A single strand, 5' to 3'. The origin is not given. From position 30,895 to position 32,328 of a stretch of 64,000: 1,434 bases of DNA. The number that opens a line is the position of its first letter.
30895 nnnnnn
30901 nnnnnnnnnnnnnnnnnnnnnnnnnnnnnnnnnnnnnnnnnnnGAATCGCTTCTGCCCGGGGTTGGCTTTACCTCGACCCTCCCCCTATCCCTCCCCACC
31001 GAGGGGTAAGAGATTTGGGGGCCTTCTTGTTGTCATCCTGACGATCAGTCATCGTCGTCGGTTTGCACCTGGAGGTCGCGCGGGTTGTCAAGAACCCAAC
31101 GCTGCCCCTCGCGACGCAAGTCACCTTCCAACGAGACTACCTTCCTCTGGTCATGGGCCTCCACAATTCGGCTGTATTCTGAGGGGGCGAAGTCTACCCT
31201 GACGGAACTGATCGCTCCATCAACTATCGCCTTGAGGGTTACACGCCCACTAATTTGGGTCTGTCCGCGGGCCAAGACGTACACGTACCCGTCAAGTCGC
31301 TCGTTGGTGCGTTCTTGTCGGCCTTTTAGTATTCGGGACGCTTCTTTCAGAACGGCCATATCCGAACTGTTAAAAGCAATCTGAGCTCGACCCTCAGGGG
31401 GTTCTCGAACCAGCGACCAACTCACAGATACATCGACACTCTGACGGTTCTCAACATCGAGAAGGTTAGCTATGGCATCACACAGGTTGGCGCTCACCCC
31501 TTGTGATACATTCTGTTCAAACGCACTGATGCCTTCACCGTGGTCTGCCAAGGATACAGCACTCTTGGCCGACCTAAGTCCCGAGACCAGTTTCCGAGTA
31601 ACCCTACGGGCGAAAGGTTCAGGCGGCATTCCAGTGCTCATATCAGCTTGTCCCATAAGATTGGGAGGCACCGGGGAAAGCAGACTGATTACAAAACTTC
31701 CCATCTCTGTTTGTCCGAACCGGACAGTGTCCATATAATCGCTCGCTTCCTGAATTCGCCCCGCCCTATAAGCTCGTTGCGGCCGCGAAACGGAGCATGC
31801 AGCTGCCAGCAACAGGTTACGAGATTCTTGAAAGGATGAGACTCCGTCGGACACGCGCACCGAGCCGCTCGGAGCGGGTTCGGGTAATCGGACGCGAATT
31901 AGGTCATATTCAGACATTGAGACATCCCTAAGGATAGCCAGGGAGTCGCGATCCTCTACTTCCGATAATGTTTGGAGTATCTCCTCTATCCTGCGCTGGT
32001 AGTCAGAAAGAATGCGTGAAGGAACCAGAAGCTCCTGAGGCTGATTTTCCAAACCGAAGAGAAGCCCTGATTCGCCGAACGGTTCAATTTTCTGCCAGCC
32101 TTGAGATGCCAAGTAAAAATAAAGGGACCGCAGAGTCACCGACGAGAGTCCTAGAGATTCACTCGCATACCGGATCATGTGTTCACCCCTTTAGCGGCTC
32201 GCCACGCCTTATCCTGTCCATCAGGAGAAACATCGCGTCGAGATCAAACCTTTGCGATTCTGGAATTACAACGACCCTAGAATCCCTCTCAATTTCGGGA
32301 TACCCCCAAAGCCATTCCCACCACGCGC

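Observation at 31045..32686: Low-GC two-gene cassette (DUF4365-like nuclease-fold protein plus 377-aa unknown) wedged between housekeeping genes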

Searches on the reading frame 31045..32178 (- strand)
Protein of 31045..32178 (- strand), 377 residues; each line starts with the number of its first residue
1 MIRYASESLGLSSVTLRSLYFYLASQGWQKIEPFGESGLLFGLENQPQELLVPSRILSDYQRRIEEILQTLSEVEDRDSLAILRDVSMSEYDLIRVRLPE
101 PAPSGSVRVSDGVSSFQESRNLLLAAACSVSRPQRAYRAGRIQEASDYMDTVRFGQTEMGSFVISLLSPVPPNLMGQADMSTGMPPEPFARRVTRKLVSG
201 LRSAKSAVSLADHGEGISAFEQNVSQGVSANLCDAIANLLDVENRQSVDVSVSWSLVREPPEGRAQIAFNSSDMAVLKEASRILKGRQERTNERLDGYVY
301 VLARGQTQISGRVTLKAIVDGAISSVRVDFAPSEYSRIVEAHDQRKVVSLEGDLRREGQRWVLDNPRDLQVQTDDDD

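Call 3: search_protein_families(library=pfam, proteins=[window:31045-32178:-], max_evalue=1)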
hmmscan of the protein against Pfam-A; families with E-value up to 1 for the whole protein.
window:31045-32178:- (377 aa): 0 families

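Call 4: search_protein_families(library=padloc, proteins=[window:31045-32178:-], max_evalue=1)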
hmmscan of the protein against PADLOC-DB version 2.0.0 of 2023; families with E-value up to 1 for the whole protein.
window:31045-32178:- (377 aa): 39 families (the best 25 are shown)
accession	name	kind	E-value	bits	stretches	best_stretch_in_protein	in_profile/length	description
PDLC04298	PDC-M02B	-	1.1e-123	410.9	1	7-375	7-377/380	-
PDLC04304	PDC-M02B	-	1.3e-78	262.8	1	19-374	19-382/383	-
PDLC04330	PDC-M02B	-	2.9e-71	238.2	1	11-374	9-371/375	-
PDLC04335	PDC-M02B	-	1.3e-69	232.8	1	13-365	5-354/364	-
PDLC04303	PDC-M02B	-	8.4e-67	223.8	1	12-371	12-382/383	-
PDLC04323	PDC-M02B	-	1.4e-61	206.2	1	13-371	12-371/374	-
PDLC04311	PDC-M02B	-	9.4e-60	200.5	1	13-369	7-370/384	-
PDLC04301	PDC-M02B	-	1.1e-54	184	1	12-371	9-376/378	-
PDLC04308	PDC-M02B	-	2.8e-53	178.9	1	17-371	19-380/391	-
PDLC04310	PDC-M02B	-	9.7e-52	173.9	1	14-374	6-372/394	-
PDLC04307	PDC-M02B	-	5.1e-49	165.3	1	13-363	10-359/373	-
PDLC04317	PDC-M02B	-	1.9e-46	156.7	1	13-371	14-367/396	-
PDLC04333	PDC-M02B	-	3.1e-46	155.9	1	7-372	6-377/379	-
PDLC04306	PDC-M02B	-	1.6e-45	153.7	1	104-371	8-272/279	-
PDLC04329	PDC-M02B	-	3.3e-44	149.1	1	19-364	12-366/377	-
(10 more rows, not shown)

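Call 5: search_protein_families(library=ncbifam, proteins=[window:31045-32178:-], max_evalue=1)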
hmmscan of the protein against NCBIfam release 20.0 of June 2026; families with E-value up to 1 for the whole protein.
window:31045-32178:- (377 aa): 0 families

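Call 6: search_protein_families(library=phrogs, proteins=[window:31045-32178:-], max_evalue=1)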
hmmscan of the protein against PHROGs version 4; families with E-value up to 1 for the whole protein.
window:31045-32178:- (377 aa): 1 family
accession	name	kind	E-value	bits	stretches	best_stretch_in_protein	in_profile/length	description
phrog_27927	-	unknown function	7.9e-23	82.2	1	43-352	40-349/370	-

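Call 10: find_homologous_proteins(query=window:31045-32178:-, max_evalue=0.001)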
Query window:31045-32178:- (377 aa): 310 proteins with E <= 0.001 among 7138 candidates; the best 120 are listed.
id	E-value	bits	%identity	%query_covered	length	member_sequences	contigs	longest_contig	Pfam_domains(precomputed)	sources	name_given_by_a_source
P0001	1.2e-238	809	100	100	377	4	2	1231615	-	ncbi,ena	-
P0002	2.6e-213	726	93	97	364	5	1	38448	-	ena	-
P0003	1.9e-208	710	92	96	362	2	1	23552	-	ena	-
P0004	2.4e-206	703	86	100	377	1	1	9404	-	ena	-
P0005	8.5e-206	701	85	100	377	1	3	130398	-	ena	-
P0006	6.2e-204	695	85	100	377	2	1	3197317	-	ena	-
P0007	5.1e-202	689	85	100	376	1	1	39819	-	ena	-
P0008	3.5e-194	663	81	100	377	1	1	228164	-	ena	-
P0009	2.3e-192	657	79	100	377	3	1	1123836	-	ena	-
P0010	6.9e-192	655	79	100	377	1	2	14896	-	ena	-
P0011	1.1e-186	638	78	100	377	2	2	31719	-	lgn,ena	-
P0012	1.1e-183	628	76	100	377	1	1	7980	-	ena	-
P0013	2.0e-183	627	78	100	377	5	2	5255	-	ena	-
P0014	1.7e-178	611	73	100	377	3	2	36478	-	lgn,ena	-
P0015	4.4e-172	590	72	100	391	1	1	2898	-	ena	-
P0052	5.6e-112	393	52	95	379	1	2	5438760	-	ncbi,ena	-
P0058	3.4e-110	387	48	96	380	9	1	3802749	-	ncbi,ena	-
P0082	1.0e-103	365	51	97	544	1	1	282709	PF14280.12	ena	-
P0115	6.2e-91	323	47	97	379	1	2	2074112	-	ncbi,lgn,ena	-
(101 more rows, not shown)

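Call 19: search_solved_structures(query=A1, max_evalue=10, show_alignments=2)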
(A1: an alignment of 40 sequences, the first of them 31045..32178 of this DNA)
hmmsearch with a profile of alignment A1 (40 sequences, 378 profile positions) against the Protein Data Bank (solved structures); distinct sequences matched with E-value up to 10: 3.
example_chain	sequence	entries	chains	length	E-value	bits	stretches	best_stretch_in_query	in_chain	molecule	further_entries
4rv1_A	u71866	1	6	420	6.3e-06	28.3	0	270-299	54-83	Engineered Protein OR497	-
4hxt_A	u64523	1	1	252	0.002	20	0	269-299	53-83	De Novo Protein OR329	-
2yxh_A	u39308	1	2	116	0.21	13.4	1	192-290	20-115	MazG-related protein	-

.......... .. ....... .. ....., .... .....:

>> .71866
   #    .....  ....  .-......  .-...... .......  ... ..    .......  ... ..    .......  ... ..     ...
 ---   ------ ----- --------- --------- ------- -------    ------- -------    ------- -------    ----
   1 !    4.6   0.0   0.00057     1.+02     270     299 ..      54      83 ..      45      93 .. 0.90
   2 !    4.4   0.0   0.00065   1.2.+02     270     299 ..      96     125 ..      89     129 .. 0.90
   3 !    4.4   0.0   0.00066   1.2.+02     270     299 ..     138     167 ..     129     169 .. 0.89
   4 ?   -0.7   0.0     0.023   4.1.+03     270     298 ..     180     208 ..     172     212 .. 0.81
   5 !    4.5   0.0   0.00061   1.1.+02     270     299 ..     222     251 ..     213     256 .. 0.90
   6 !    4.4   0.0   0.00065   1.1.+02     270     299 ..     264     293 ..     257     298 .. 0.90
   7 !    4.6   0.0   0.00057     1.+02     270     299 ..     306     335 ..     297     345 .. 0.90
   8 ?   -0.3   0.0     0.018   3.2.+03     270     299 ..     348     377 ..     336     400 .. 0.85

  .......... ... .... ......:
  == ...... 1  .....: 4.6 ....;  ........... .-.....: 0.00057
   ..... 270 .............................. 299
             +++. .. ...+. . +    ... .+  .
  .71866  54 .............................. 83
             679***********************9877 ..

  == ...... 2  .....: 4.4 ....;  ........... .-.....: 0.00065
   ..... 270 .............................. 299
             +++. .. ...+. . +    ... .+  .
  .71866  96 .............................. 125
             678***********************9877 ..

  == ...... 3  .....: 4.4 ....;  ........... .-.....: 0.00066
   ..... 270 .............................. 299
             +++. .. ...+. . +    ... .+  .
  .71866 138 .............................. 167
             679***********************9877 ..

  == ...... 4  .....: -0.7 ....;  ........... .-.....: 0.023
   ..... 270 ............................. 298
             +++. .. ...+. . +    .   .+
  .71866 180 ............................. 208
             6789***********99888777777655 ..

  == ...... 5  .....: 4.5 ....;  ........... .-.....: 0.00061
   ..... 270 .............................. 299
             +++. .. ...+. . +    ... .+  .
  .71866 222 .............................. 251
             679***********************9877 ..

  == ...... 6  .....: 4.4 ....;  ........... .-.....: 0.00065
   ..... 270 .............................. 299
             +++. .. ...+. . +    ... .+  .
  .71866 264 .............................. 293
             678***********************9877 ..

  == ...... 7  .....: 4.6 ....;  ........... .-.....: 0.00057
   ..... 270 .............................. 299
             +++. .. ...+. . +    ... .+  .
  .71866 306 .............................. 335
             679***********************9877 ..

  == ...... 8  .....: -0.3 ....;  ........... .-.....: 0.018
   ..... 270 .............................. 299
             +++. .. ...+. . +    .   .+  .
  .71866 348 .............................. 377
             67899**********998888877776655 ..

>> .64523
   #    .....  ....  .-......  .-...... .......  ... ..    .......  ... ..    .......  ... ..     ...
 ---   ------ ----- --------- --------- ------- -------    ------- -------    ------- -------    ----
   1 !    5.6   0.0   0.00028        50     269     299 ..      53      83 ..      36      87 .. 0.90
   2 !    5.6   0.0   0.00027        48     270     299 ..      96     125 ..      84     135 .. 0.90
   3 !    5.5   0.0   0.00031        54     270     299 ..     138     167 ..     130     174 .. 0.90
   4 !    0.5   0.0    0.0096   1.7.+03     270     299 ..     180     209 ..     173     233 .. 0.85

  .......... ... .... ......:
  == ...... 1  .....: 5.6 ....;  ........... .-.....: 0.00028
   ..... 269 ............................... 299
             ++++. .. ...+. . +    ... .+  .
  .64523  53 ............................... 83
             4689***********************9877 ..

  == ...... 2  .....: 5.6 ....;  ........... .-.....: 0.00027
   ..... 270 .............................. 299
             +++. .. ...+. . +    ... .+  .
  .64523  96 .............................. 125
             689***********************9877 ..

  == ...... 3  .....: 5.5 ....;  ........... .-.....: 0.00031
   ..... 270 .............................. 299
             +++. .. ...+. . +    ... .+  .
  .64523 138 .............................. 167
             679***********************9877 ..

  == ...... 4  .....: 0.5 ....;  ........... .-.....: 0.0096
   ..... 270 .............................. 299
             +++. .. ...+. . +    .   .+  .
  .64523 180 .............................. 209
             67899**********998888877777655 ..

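Call 22: find_encoding_contigs(protein=window:31045-32178:-, flank=10000, max_places=6)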
Protein window:31045-32178:- (377 aa): 1 contig read that carries it; 1 place shown.
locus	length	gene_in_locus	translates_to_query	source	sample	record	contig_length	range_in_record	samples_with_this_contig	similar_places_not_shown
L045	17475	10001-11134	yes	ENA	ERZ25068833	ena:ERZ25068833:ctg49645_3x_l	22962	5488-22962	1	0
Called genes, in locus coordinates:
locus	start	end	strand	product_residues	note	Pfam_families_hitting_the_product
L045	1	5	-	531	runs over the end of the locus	PF02738:MoCoBD_1, PF20256:MoCoBD_2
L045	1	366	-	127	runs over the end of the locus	PF01315:Ald_Xan_dh_C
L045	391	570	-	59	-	-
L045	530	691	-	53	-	-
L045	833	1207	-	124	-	PF00111:Fer2, PF13085:Fer2_3 (weak), PF01799:Fer2_2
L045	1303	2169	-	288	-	PF00941:FAD_binding_5, PF03450:CO_deh_flav_C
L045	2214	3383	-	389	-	PF02771:Acyl-CoA_dh_N, PF02770:Acyl-CoA_dh_M, PF00441:Acyl-CoA_dh_1, PF08028:Acyl-CoA_dh_2, PF22924:ACOX_C_alpha1 (weak)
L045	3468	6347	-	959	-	PF08757:CotH, PF00932:LTD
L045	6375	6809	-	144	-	PF02896:PEP-utilizers_C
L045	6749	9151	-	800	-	PF01326:PPDK_N, PF00391:PEP-utilizers, PF02896:PEP-utilizers_C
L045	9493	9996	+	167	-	PF14280:DUF4365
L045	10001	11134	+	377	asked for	-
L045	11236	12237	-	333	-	PF00248:Aldo_ket_red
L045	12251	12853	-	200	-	-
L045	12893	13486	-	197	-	PF08819:DUF1802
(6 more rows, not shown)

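Call 26: predict_structure(alignment_id=A1)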
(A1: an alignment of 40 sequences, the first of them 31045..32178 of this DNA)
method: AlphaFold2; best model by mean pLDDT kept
length: 377 residues; sequences in the alignment: 40
mean_pLDDT: 86.4   pTM: 0.79
mean pLDDT of the five models: 86.4, 85.4, 85.2, 83.8, 83.6
residues with pLDDT >= 90: 210; 70-90: 127; 50-70: 31; < 50: 9
segments of 3 or more residues with pLDDT < 50: 1-6
pLDDT, mean of each block of 10 residues (from residue 1): 49 89 93 91 90 91 93 92 89 88 80 91 96 87 91 74 87 60 69 96 97 90 96 96 86 89 93 95 89 89 71 87 89 87 90 85 90 65
secondary structure, 60 per line:
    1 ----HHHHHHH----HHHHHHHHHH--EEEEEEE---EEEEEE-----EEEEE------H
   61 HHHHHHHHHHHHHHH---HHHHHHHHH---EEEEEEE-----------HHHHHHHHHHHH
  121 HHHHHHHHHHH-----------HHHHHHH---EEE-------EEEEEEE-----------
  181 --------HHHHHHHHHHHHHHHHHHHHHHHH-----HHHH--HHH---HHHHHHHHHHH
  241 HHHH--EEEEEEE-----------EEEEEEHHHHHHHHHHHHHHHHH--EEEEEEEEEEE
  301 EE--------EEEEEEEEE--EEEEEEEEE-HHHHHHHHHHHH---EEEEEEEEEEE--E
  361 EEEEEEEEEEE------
elements in order: H5-11 H16-25 E28-34 E38-43 E49-53 H60-75 H79-87 E91-97 H109-131 H143-149 E153-155 E163-169 H189-212 H218-221 H230-244 E247-253 E265-270 H271-287 E290-302 E311-319 E322-330 H332-343 E347-357 E360-371

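Call 30: fold_search(model_id=the predicted structure, library=pdb)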
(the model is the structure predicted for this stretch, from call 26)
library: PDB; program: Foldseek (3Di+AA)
matches with E <= 10: 664; with E <= 0.001: 0
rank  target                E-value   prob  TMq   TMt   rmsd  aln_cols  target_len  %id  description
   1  3f2b_A                8.6e-03  1.00  0.19  0.08   4.7        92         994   14  DNA Polymerase PolC from Geobacillus kaustophilus complex with DNA, dGTP, Mg and Zn (released 2009-01-20)
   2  9mj5_B                1.5e-02  1.00  0.16  0.27   4.5        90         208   14  Catalytic domain of human DNA polymerase alpha in complex with DNA and RPA (released 2025-02-19)
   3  3f2c_A                2.1e-02  1.00  0.18  0.08   4.7        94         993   13  DNA Polymerase PolC from Geobacillus kaustophilus complex with DNA, dGTP and Mn (released 2009-01-20)
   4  2hql_C                3.0e-02  0.97  0.15  0.42   6.3        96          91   12  Crystal structure of a small single-stranded DNA binding protein from Mycoplasma pneumoniae (released 2007-05-01)
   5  4gn3_J                3.4e-02  1.00  0.17  0.48   4.6        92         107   14  OBody AM1L10 bound to hen egg-white lysozyme (released 2013-08-21)
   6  3k7u_C                3.7e-02  1.00  0.17  0.52   4.9       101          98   15  Structure of essential protein from Trypanosoma brucei (released 2010-11-17)
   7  4gn3_N                3.7e-02  0.99  0.16  0.45   4.8        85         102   16  OBody AM1L10 bound to hen egg-white lysozyme (released 2013-08-21)
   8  4joi_B                3.9e-02  0.99  0.15  0.35   5.8        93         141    8  Crystal structure of the human telomeric Stn1-Ten1 complex (released 2013-05-29)
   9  4joi_A                5.1e-02  0.97  0.15  0.35   6.0        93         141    8  Crystal structure of the human telomeric Stn1-Ten1 complex (released 2013-05-29)
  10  1gm5_A                5.4e-02  0.95  0.15  0.09   5.2        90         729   11  Structure of RecG bound to three-way DNA junction (released 2001-10-03)
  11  9dei_P                5.4e-02  0.89  0.14  0.36   7.8       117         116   14  Trypanosoma brucei mitochondrial RNA-editing catalytic complex 1, U-deletion (RECC1) (released 2026-01-21)
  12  3u4z_A                6.0e-02  0.99  0.17  0.46   4.3        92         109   14  Crystal Structure of the Tetrahymena telomerase processivity factor Teb1 OB-B (released 2011-12-14)
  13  2hql_B                6.3e-02  0.94  0.15  0.42   5.6       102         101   15  Crystal structure of a small single-stranded DNA binding protein from Mycoplasma pneumoniae (released 2007-05-01)
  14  4gn3_R                6.6e-02  0.99  0.17  0.48   4.7        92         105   14  OBody AM1L10 bound to hen egg-white lysozyme (released 2013-08-21)
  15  3k80_D                7.0e-02  0.93  0.15  0.44   7.0       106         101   17  Structure of essential protein from Trypanosoma brucei (released 2010-11-17)
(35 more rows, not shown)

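Call 32: search_protein_representatives(alignment_id=A1)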
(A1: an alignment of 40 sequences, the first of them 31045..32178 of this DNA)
Query: 40 sequences, 378 profile positions. Proteins with E-value up to 0.001 (for the whole library): 5641; up to 1e-10: 3868; up to 1e-30: 2017. The best 150 are listed.
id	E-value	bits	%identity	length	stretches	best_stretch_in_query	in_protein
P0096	2.5e-162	556.3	-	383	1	1-378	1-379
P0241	2.5e-155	533.2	-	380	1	1-376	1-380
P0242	4.9e-138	476.3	-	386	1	1-377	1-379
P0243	7.3e-136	469.2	-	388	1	1-375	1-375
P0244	1.4e-135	468.2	-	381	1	1-374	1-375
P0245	2.1e-131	454.5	-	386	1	1-373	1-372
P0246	1.4e-130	451.8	-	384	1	1-377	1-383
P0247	1.2e-129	448.8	-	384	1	1-377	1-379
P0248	2.5e-128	444.3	-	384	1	4-372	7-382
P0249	7.0e-128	442.9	-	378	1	3-374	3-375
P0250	1.5e-124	431.9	-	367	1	24-374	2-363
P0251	7.8e-124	429.6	-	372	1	2-371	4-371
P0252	2.4e-122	424.7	-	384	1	1-367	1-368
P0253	6.3e-120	416.7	-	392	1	1-373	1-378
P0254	1.1e-117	409.4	-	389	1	1-376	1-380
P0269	3.0e-105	368.4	-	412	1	82-364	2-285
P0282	1.9e-100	352.6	-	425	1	8-377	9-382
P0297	4.3e-97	341.6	-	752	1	1-374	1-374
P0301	9.7e-97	340.4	-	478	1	4-373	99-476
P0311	1.4e-94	333.3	-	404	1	1-374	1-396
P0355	1.7e-89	316.5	-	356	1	2-263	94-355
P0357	1.9e-89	316.4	-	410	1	4-377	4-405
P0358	2.1e-89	316.3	-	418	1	1-371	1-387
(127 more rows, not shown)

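Call 41: find_related_loci(query=A1, collection=metagenome_contigs, flank=6000)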
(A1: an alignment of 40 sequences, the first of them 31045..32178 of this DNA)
Query A1 (377 aa) in metagenome_contigs; peptide patterns used: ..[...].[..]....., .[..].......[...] (x = any residue, [..] = any of these).
600 stretches matched a pattern (row limit reached: there are more); 415 encode a relative of the query (tblastn E <= 1e-3); the best 80 are kept; 80 distinct loci.
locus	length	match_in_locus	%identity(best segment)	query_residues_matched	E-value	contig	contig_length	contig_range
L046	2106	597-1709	49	7-377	3e-117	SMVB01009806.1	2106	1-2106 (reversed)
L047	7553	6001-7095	49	11-375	6e-107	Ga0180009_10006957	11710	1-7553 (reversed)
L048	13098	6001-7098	47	13-376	2e-98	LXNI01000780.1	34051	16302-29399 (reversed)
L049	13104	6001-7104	42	10-377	3e-95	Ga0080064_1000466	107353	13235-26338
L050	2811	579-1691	45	19-375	7e-97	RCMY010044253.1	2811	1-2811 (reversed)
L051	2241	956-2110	42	4-377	7e-98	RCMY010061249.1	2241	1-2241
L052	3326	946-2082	42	6-377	2e-94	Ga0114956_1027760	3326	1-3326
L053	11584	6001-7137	42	6-377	4e-93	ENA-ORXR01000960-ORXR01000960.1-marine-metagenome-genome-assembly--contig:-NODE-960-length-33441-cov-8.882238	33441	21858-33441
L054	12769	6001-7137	42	6-377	4e-93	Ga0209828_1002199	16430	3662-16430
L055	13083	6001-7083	43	11-371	3e-92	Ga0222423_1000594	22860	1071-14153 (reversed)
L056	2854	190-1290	44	10-376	2e-94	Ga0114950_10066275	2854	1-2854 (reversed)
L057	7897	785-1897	43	7-377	9e-92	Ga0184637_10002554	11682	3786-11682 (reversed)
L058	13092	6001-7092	44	13-376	4e-91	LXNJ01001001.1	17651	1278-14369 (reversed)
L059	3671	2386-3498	42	10-377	2e-91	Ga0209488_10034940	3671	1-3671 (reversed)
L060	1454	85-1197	42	6-376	8e-97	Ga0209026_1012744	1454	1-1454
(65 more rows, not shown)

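Call 42: find_related_loci(query=A1, collection=viral_contigs, flank=6000)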
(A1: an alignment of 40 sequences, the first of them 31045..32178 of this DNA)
Query A1 (377 aa) in viral_contigs; peptide patterns used: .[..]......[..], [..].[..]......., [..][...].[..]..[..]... (x = any residue, [..] = any of these).
51 stretches matched a pattern; 9 encode a relative of the query (tblastn E <= 1e-3); 9 distinct loci.
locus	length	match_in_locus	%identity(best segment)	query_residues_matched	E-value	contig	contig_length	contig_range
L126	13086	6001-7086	42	13-375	6e-89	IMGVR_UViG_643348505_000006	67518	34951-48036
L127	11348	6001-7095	41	10-375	6e-85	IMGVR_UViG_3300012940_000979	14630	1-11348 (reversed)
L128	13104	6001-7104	38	10-377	5e-80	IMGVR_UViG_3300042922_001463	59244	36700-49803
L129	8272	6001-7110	38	11-376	7e-77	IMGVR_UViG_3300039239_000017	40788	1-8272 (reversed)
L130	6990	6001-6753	26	7-258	4e-16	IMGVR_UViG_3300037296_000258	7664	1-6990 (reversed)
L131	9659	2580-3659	21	4-356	3e-14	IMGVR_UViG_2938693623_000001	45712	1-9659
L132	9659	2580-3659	21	4-356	4e-14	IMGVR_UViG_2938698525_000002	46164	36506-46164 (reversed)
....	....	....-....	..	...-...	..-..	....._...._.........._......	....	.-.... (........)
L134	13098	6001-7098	19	11-374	4e-16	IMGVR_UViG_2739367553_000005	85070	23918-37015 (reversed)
